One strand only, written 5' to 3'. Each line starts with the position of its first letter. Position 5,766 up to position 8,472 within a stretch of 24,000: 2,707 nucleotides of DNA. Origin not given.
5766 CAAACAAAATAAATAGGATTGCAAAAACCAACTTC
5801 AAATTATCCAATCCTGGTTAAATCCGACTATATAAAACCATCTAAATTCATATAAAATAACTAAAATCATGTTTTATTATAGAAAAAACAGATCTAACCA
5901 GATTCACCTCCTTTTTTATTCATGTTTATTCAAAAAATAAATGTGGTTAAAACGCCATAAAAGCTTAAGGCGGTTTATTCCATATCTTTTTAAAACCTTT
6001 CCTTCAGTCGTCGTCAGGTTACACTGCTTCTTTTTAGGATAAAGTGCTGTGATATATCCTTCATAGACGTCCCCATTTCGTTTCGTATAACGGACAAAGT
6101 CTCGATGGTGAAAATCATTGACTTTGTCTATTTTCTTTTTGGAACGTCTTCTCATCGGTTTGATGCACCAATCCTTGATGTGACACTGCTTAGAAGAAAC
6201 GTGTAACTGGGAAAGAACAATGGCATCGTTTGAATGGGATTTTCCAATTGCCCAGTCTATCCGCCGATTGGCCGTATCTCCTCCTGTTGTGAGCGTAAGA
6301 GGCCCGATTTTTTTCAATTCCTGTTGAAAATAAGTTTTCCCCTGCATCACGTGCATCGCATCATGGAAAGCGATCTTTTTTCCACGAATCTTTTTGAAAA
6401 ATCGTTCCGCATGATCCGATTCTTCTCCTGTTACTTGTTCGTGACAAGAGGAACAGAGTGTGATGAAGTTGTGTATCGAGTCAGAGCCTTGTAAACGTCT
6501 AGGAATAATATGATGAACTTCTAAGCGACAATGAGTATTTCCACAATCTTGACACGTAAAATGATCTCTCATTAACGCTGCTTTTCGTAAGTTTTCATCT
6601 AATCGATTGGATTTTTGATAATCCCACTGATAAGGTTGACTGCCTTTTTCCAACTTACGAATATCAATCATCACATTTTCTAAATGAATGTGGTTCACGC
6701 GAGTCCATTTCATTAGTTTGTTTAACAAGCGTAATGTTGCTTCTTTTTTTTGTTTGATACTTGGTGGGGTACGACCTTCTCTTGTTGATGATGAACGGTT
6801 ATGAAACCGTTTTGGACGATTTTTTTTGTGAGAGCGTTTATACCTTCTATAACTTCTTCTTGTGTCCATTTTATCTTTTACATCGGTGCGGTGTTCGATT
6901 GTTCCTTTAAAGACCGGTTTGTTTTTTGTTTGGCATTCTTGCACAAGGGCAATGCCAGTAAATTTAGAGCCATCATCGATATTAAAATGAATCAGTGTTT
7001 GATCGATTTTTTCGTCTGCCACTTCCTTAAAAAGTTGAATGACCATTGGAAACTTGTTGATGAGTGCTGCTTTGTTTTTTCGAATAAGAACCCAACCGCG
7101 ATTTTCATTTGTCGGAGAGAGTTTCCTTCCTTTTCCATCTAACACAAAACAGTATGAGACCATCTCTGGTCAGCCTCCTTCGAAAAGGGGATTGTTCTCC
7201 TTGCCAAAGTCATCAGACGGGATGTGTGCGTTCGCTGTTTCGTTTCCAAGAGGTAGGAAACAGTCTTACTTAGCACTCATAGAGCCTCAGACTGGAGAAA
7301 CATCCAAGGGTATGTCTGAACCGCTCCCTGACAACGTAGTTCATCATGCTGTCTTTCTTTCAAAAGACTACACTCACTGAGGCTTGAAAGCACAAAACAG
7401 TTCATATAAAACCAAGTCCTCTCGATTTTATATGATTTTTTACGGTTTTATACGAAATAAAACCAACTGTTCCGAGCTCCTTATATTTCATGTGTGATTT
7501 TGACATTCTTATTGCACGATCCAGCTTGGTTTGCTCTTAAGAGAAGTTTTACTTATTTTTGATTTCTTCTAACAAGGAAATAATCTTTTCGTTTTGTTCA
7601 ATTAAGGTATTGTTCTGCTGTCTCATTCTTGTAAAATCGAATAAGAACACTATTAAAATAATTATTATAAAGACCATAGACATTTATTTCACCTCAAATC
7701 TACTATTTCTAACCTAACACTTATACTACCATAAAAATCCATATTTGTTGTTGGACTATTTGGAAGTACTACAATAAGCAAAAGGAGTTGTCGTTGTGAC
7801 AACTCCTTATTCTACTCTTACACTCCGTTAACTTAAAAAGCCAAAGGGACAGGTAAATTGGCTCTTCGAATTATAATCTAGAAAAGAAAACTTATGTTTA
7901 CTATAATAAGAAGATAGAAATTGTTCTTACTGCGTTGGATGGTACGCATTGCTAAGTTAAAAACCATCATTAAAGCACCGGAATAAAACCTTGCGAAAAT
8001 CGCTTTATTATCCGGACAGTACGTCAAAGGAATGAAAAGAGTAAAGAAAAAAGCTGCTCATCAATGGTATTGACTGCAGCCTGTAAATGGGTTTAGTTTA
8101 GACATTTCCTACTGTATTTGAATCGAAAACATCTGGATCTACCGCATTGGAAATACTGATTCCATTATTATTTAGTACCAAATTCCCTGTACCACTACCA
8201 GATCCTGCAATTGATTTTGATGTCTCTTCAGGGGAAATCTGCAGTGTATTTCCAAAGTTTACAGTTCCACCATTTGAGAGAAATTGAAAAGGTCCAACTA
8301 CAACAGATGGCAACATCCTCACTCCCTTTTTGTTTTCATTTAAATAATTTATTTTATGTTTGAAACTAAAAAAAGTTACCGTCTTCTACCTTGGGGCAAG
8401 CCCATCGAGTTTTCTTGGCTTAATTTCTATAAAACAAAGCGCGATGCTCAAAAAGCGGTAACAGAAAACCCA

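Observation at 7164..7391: Structured leader, GC-richer than its flanks, with a perfect 8-bp pseudoknot-type pairing: candidate omega-RNA scaffold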

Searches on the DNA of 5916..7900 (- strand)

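Call 4: search_rna_families(source=window, start=6900, end=7900, threshold=evalue, max_evalue=10, show_alignments=5)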
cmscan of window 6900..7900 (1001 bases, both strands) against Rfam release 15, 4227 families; matches with E-value up to 10: 5.
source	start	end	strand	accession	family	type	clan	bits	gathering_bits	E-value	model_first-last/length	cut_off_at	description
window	7189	7423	-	RF02033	HEARO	Gene;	-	40.8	83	9.2e-07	1-211/211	no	HNH endonuclease-associated RNA and ORF (HEARO) RNA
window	7384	7449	-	RF00819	mir-246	Gene; miRNA;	-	15.1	60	6.6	1-72/72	no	mir-246 microRNA precursor family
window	6929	6957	-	RF02448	SpR20_sRNA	Gene; sRNA;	-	14.7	45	3.9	1-45/45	no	Streptococcus sRNA SpR20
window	6908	6959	-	RF00026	U6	Gene; snRNA; splicing;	CL00009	13.4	44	3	1-105/105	no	U6 spliceosomal RNA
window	7784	7809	+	RF01265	snR42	Gene; snRNA; snoRNA; HACA-box;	CL00032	10.1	61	7.6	54-79/349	no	Small nucleolar RNA snR42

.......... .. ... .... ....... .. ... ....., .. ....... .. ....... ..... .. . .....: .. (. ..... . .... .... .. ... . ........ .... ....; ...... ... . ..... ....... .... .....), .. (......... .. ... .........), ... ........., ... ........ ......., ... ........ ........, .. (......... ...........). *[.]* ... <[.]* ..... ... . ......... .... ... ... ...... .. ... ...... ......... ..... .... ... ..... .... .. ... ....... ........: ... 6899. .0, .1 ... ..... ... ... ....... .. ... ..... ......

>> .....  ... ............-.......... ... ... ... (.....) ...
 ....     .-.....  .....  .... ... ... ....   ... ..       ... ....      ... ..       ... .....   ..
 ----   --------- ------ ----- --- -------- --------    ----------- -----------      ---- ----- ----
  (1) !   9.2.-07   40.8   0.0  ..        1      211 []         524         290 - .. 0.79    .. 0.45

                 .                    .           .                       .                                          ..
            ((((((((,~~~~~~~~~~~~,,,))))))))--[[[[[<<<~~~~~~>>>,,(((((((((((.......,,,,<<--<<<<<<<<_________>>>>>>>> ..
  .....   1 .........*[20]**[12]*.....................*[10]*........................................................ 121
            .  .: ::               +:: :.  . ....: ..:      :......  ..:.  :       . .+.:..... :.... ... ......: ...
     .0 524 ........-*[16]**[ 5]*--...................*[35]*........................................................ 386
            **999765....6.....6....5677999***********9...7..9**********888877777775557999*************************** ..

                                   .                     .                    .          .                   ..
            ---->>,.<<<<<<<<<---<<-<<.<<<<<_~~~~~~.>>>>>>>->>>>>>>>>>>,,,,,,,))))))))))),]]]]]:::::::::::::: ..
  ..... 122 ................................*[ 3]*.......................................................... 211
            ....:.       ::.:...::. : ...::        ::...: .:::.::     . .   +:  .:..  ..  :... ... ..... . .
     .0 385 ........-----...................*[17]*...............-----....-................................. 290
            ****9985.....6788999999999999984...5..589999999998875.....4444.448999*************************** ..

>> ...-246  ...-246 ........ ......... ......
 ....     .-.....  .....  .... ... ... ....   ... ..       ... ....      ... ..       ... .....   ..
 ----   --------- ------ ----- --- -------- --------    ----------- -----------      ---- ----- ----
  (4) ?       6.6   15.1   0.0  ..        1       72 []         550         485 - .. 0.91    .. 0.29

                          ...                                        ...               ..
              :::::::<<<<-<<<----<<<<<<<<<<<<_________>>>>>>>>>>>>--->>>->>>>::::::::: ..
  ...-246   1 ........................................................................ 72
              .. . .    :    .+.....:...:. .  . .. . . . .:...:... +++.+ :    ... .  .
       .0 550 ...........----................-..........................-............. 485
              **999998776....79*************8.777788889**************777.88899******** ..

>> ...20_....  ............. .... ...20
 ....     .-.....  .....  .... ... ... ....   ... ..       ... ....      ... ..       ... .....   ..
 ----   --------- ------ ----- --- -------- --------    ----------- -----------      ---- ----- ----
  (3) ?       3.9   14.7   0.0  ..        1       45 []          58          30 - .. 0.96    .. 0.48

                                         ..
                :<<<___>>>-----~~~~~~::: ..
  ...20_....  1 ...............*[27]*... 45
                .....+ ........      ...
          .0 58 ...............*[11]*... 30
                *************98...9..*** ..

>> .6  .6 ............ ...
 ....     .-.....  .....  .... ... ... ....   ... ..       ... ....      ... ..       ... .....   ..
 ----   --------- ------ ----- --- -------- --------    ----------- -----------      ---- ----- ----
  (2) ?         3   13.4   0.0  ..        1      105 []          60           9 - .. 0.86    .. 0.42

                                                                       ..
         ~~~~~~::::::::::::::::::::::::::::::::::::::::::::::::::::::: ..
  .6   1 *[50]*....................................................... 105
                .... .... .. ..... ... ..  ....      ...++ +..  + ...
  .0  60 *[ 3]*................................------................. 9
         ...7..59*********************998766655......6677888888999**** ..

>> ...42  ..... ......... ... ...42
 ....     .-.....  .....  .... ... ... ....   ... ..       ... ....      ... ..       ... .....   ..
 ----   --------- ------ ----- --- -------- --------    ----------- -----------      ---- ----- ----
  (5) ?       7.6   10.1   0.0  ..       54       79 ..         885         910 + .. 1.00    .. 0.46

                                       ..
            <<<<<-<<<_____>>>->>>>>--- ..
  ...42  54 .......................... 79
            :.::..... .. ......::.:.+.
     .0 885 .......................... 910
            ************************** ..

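Call 27: build_rna_model(alignment_id=A2, structure=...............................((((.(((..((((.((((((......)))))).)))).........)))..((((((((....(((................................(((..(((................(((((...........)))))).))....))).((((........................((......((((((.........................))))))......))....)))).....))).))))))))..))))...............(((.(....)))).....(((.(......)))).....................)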
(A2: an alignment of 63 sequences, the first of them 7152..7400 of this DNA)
Model R1 built from alignment A2 (63 sequences, 368 columns); structure: as given.
model positions 248; base pairs 59; branch points 4; effective number of sequences 3.06; information 0.59 bits per position. Calibrated on 0.2 Mb of random sequence (short: E-values are rough).
structure used (alignment columns):
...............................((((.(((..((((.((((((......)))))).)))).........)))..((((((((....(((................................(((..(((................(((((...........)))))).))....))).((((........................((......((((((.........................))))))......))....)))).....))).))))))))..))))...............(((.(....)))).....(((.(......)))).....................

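Call 28: search_with_rna_model(model_id=R1, sources=[window, L001, L002, L003, L004, L005, L006, L007, L008, L009, L010, L011, L012, L013, L014, L015, L016, L017, L018, L019, L020, L021, L022, L023, L024, L025, L026, L027, L028, L029, L030, L031, L032, L033, L034, L035, L036, L037, L038, L039, L040, L041, L042, L043, L044, L045, L046, L047, L048, L049, L050, L051, L052, L053, L054, L055, L056, L057, L058, L059, L060, L061, L062, L063, L064, L065, L066, L067, L068, L069, L070, L071, L072, L073, L074, L075, L076, L077, L078, L079, L080], max_evalue=0.001, make_alignment=true)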
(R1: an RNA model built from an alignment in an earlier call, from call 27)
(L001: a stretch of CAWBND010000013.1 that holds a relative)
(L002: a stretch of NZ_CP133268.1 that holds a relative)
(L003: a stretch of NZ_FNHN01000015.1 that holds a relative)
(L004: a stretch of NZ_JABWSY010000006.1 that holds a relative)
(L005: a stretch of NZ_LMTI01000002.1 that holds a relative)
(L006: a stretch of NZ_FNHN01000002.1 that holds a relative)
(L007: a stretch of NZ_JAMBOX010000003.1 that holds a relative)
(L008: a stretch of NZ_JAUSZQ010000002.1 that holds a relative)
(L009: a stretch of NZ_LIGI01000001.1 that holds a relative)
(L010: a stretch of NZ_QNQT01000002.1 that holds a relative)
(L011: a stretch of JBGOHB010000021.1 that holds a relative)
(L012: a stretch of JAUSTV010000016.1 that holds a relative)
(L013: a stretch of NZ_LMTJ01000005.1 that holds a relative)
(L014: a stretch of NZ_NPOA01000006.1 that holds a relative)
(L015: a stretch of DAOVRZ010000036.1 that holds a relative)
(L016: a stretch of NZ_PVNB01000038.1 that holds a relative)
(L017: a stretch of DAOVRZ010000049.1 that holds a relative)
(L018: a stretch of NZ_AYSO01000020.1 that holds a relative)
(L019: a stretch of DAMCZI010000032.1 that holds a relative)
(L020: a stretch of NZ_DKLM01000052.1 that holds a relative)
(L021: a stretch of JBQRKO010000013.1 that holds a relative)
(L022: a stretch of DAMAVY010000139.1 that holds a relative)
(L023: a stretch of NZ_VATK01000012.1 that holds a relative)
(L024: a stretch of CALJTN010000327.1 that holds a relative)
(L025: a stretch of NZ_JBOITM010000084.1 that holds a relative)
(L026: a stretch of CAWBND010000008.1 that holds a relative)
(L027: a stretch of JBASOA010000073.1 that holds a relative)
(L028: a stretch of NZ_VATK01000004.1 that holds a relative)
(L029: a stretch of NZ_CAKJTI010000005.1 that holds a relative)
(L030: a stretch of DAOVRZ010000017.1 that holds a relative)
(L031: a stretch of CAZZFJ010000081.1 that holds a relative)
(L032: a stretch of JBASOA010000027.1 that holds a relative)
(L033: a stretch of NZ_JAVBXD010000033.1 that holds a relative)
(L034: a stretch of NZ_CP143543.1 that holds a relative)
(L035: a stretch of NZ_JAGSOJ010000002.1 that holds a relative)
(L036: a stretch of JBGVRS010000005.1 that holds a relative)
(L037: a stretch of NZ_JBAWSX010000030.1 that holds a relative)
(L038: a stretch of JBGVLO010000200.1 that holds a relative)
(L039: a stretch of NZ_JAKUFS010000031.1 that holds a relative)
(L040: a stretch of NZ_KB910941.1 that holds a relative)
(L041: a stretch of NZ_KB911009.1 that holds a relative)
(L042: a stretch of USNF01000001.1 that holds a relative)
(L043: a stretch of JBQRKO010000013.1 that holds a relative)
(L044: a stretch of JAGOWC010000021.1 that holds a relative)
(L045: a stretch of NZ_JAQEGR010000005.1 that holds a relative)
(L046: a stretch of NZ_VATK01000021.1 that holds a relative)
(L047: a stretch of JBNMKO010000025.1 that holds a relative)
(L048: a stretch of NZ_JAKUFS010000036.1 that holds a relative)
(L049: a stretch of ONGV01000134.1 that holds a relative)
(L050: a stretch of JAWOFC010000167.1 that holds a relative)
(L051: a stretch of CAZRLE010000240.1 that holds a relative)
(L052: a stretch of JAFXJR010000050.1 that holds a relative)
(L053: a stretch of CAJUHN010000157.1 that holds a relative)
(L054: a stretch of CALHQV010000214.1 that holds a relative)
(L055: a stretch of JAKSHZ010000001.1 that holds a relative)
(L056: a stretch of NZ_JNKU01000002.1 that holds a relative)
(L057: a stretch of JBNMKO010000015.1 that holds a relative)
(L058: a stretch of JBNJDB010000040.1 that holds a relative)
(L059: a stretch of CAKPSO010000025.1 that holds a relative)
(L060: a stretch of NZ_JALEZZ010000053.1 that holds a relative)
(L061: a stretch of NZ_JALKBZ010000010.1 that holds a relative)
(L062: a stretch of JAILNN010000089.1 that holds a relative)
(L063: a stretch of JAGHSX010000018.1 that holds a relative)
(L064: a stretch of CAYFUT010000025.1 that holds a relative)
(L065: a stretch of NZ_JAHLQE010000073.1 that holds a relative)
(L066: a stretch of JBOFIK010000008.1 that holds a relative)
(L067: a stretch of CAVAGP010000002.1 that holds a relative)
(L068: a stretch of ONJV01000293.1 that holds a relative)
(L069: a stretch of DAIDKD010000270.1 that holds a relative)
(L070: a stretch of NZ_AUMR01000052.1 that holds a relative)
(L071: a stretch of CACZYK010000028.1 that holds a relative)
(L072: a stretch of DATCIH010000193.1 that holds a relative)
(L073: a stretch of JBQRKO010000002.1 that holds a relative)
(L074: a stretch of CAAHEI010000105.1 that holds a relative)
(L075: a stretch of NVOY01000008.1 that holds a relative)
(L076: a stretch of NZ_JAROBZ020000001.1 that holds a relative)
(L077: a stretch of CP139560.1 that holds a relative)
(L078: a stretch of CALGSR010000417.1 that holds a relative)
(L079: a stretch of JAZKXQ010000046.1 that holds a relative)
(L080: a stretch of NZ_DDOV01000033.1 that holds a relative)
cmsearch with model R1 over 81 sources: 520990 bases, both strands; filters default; matches with E-value up to 0.001: 77.
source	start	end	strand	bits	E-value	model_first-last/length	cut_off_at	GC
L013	2767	3012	+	253.9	5.8e-71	1-248/248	no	0.44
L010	2766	3012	+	251.5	3.1e-70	1-248/248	no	0.46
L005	2766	3012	+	250.5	5.9e-70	1-248/248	no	0.46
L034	2766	3012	+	249.1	1.5e-69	1-248/248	no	0.46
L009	2766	3012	+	246.7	7.2e-69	1-248/248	no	0.46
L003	2767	3012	+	246.6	7.7e-69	1-248/248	no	0.46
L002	2767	3012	+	244.8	2.5e-68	1-248/248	no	0.43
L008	2767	3012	+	242.5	1.2e-67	1-248/248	no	0.46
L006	2767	3012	+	242.3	1.3e-67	1-248/248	no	0.46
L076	2767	3012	+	238.7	1.4e-66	1-248/248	no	0.46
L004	2767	3012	+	238.3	1.9e-66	1-248/248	no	0.46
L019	2768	3012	+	232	1.2e-64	1-248/248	no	0.36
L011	2765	3012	+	229.3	7.3e-64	1-248/248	no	0.47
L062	1986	2230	+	227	3.6e-63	1-248/248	no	0.42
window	7152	7400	-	225.5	9.4e-63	1-248/248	no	0.47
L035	2749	2994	+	224.4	1.9e-62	1-248/248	no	0.37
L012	2765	3012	+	223.2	4.3e-62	1-248/248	no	0.46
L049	2769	3012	+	221.8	1.1e-61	1-248/248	no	0.39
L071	2769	3012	+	221.8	1.1e-61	1-248/248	no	0.39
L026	2766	3012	+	220.9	2e-61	1-248/248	no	0.45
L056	2769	3012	+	220.6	2.4e-61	1-248/248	no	0.4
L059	1062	1305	+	219.7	4.4e-61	1-248/248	no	0.37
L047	2769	3012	+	219.2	6.2e-61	1-248/248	no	0.41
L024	2733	2976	+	219.2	6.3e-61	1-248/248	no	0.32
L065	2769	3012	+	219.1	6.5e-61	1-248/248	no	0.36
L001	2767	3012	+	218.8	8.1e-61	1-248/248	no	0.45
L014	2764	3012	+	218.5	9.6e-61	1-248/248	no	0.45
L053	2769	3012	+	217.6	1.8e-60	1-248/248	no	0.41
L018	2747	2991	+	216.8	3e-60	1-248/248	no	0.36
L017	2766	3012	+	216.4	3.9e-60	1-248/248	no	0.39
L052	2756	3000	+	215.7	6.2e-60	1-248/248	no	0.39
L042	2746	2991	+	214.9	1.1e-59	1-248/248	no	0.37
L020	2747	2991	+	214.9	1.1e-59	1-248/248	no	0.36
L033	2741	2988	+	214.8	1.1e-59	1-248/248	no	0.42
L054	99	343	+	213.8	2.3e-59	1-248/248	no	0.39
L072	2716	2961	+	213.5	2.6e-59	1-248/248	no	0.34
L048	2741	2988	+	213.3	3.2e-59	1-248/248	no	0.42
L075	2741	2988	+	213.3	3.2e-59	1-248/248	no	0.42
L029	2741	2988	+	213.2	3.4e-59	1-248/248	no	0.42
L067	2769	3012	+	212.3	6e-59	1-248/248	no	0.41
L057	2769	3012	+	212.2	6.3e-59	1-248/248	no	0.43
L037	1643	1890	+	211.4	1.1e-58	1-248/248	no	0.42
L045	2769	3012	+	211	1.4e-58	1-248/248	no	0.41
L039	2741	2988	+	210.3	2.3e-58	1-248/248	no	0.42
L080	2747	2991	+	209.8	3.1e-58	1-248/248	no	0.36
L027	2749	2994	+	208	1.1e-57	1-248/248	no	0.4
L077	2767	3009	+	207.9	1.1e-57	1-248/248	no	0.37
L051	302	546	+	207.7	1.3e-57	1-248/248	no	0.44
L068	474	718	+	207.6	1.4e-57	1-248/248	no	0.54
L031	150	396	+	207.4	1.6e-57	1-248/248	no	0.43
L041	2358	2604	+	206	3.9e-57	1-248/248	no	0.42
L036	366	612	+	204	1.5e-56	1-248/248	no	0.4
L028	2767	3012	+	203.7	1.8e-56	1-248/248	no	0.41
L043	2752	3012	+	203.2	2.5e-56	1-248/248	no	0.44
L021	2751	3012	+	201.9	6.1e-56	1-248/248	no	0.44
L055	2769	3012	+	201.4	8.3e-56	1-248/248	no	0.43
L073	2751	3012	+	199.1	3.9e-55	1-248/248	no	0.43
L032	2749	2994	+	196.2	2.7e-54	1-248/248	no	0.41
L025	2755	3012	+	186.5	1.7e-51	1-248/248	no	0.4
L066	230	471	+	186.1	2.2e-51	1-248/248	no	0.4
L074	2749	2994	+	182.1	3.1e-50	1-248/248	no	0.35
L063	1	198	+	179.6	1.6e-49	49-248/248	5'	0.38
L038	1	208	+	173.1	1.2e-47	40-248/248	5'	0.4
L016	1741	2023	+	172.6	1.7e-47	1-248/248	no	0.37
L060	2758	3000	+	162.8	1.1e-44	1-248/248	no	0.53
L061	2716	3000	+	157.2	4.6e-43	1-248/248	no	0.44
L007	2749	3012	+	139.6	5.5e-38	1-248/248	no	0.4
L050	572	843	+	136.8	3.7e-37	1-248/248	no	0.45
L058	2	285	+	128.2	1.1e-34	14-248/248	no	0.41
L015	1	150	+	118.6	6.3e-32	100-248/248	5'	0.41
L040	2828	3057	+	102.4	3.1e-27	1-248/248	no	0.37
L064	2655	2997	+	94.6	5.5e-25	1-248/248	no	0.45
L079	2721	2975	+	77.5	4.5e-20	1-248/248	no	0.33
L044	1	101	+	61.4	2e-15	147-248/248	5'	0.41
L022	1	83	+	59.3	8.1e-15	162-248/248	5'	0.39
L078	2920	3085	+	44.7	1.3e-10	1-248/248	no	0.37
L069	27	191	+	36.5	3.1e-08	1-248/248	no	0.44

Alignment A3: 77 matches aligned to the model, 530 columns, each read 5' to 3' on its own strand. Consensus structure (alignment columns), stored with it:
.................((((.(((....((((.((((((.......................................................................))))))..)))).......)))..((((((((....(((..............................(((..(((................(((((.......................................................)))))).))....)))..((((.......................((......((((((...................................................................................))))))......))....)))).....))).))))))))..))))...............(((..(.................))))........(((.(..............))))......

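Call 47: search_rna_families(sources=[L001, L002, L011, L012, L017, L018, L019, L021, L025, L027, L028, L029, L031, L045, L049, L055, L060, L061, L064, L074], threshold=gathering)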
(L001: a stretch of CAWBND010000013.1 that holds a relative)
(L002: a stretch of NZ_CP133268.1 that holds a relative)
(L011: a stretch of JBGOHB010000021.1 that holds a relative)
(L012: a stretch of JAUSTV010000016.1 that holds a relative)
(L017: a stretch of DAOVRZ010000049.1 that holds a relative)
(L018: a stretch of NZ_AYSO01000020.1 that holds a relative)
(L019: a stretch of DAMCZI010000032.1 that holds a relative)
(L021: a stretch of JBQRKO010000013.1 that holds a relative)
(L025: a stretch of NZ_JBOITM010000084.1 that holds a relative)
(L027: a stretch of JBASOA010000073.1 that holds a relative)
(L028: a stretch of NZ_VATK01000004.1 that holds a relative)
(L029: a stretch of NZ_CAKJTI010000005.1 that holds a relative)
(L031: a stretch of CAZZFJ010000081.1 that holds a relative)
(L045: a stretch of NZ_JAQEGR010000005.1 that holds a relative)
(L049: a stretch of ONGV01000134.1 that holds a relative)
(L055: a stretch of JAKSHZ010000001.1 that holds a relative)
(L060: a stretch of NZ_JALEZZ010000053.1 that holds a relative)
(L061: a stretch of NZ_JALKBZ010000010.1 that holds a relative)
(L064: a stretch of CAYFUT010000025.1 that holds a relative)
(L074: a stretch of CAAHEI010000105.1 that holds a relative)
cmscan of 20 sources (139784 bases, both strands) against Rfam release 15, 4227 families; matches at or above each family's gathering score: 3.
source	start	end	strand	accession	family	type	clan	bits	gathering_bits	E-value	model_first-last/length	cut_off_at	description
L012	871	1351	+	RF01766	cspA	Cis-reg; thermoregulator;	-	78.6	78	9.3e-18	1-428/428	no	cspA thermoregulator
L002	2570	2649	+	RF01750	ZMP-ZTP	Cis-reg; riboswitch;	-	63.1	39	1.6e-07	1-86/86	no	ZMP/ZTP riboswitch aptamer (pfl RNA motif)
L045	5215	5287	+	RF00005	tRNA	Gene; tRNA;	CL00001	61.3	29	1.7e-10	1-71/71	no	tRNA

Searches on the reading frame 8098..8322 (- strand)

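Call 51: search_protein_families(library=pfam, proteins=[window:8098-8322:-], max_evalue=0.001)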
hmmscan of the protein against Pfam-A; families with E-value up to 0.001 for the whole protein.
window:8098-8322:- (74 aa): 1 family
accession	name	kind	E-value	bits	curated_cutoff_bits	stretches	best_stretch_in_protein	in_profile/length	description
PF10676.14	gerPA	-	1.4e-16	60.9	27.3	1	8-73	4-72/72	Spore germination protein gerPA/gerPF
